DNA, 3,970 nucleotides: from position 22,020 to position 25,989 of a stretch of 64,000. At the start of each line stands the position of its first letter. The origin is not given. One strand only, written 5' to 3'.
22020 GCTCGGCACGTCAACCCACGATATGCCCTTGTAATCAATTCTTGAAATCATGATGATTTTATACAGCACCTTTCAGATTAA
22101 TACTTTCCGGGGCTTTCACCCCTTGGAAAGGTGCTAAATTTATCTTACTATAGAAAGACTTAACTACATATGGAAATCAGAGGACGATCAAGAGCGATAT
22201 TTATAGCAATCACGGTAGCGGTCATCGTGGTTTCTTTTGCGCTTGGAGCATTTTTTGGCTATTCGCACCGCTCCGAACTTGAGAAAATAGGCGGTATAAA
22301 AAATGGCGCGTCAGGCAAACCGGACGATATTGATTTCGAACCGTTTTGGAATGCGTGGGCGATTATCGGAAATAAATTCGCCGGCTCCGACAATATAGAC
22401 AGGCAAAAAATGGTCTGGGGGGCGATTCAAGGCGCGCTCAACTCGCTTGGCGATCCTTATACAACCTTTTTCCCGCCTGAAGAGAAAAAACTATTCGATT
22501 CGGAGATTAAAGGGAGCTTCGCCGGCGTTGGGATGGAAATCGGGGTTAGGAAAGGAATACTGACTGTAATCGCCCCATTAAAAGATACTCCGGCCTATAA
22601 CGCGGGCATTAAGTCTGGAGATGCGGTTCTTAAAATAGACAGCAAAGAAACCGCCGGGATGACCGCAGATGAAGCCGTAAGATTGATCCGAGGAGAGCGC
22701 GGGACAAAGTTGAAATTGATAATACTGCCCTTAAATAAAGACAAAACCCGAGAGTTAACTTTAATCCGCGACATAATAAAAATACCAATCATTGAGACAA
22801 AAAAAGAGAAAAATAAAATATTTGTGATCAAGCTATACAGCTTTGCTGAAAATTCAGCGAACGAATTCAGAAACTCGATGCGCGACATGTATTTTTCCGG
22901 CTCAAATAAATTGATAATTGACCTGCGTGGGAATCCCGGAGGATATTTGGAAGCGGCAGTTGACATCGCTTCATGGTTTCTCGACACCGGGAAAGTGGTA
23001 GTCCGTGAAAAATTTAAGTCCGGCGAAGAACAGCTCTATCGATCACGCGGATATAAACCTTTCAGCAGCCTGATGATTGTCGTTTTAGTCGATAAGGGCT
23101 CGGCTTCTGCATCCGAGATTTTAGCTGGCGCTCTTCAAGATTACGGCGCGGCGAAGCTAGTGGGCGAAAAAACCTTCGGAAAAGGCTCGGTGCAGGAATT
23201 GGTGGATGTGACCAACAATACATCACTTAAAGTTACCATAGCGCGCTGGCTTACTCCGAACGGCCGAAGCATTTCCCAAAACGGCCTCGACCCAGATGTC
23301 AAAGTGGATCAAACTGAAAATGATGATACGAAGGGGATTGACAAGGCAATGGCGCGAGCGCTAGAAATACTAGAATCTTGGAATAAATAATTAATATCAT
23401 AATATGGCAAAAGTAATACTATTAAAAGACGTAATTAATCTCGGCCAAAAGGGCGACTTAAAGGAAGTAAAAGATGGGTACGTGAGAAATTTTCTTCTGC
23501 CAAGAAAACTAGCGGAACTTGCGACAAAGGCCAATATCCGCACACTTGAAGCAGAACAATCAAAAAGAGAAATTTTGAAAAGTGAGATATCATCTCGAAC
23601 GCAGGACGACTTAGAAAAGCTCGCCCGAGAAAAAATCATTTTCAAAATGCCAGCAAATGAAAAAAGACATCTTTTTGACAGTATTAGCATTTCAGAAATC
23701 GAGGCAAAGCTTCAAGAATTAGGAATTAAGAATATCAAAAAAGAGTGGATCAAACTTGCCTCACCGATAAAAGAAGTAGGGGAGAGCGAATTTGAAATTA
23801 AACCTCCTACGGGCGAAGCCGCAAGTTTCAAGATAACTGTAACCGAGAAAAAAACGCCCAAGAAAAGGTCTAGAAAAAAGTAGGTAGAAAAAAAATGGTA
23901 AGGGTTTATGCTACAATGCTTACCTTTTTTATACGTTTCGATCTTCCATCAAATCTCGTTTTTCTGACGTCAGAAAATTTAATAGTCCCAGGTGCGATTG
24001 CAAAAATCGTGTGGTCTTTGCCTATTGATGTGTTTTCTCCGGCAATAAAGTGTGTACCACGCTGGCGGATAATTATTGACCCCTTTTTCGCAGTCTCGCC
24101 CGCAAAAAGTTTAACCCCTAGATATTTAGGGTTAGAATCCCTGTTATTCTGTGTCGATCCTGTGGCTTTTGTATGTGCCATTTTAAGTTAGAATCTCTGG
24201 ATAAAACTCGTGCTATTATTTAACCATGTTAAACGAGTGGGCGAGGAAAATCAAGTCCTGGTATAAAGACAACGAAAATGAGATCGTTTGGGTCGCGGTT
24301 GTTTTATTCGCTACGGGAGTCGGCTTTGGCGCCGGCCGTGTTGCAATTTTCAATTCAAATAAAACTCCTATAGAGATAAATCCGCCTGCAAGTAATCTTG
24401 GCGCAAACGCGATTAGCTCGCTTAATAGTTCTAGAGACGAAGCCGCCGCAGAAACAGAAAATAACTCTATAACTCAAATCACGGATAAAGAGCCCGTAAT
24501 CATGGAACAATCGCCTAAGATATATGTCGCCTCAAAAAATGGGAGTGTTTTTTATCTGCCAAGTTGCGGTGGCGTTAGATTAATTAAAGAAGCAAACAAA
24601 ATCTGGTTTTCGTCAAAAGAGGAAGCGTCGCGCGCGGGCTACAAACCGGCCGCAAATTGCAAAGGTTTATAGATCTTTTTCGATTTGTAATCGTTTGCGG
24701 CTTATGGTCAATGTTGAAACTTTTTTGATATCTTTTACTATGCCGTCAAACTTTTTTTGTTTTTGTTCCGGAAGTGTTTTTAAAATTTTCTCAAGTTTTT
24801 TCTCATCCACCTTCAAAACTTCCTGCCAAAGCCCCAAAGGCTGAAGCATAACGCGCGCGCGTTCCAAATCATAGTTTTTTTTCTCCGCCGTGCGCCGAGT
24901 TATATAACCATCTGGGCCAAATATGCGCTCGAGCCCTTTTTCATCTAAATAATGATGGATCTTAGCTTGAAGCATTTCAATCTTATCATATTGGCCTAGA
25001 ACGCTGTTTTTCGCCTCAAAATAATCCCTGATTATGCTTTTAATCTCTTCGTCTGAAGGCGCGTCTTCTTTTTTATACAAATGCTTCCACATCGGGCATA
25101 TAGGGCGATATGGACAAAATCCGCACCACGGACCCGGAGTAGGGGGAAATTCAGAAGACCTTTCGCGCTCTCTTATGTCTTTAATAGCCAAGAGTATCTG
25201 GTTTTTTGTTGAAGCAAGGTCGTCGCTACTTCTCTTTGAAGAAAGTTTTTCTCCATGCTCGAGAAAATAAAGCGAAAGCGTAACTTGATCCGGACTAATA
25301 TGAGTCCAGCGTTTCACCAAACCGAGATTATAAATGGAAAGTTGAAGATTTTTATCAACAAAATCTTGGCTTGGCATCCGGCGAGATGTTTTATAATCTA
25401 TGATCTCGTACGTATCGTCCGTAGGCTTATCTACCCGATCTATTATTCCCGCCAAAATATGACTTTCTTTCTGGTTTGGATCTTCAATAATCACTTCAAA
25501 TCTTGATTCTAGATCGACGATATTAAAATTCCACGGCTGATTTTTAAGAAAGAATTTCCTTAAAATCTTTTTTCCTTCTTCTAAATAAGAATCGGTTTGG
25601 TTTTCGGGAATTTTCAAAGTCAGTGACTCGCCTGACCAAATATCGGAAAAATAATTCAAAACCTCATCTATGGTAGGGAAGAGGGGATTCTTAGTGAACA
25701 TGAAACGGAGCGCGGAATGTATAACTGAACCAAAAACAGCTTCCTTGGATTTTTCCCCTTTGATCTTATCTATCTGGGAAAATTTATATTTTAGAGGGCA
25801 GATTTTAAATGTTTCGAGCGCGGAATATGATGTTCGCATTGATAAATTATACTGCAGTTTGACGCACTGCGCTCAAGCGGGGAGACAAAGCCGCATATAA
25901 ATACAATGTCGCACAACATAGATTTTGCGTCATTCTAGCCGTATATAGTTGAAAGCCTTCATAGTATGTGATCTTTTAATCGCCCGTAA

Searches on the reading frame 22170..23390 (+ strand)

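Call 59: search_protein_families(library=pfam, proteins=[window:22170-23390:+], max_evalue=0.00001)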
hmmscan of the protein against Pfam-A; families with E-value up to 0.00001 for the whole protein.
window:22170-23390:+ (406 aa): 4 families
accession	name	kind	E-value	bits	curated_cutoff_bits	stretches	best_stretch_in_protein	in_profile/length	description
PF03572.23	Peptidase_S41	-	3.7e-50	170.2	24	1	217-379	2-165/165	Peptidase family S41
PF17820.7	PDZ_6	-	4.8e-10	39.5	27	1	135-185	4-52/54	PDZ domain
PF00595.29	PDZ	-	2.2e-07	31.6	23.2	1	120-185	14-80/81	PDZ domain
PF22694.1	CtpB_N-like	-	5.7e-07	30.4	27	1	29-100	10-80/85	Activating protease CtpB N-terminal domain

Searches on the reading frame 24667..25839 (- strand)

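Call 59: search_protein_families(library=pfam, proteins=[window:24667-25839:-], max_evalue=0.00001)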
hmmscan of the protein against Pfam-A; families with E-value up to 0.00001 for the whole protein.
window:24667-25839:- (390 aa): 2 families
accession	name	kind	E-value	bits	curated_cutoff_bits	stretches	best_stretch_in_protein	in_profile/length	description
PF12705.13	PDDEXK_1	-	9e-34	117.9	22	1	3-249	2-247/247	PD-(D/E)XK nuclease superfamily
PF10926.14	DUF2800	-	3.9e-06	26.7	21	1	4-300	5-281/368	Protein of unknown function (DUF2800)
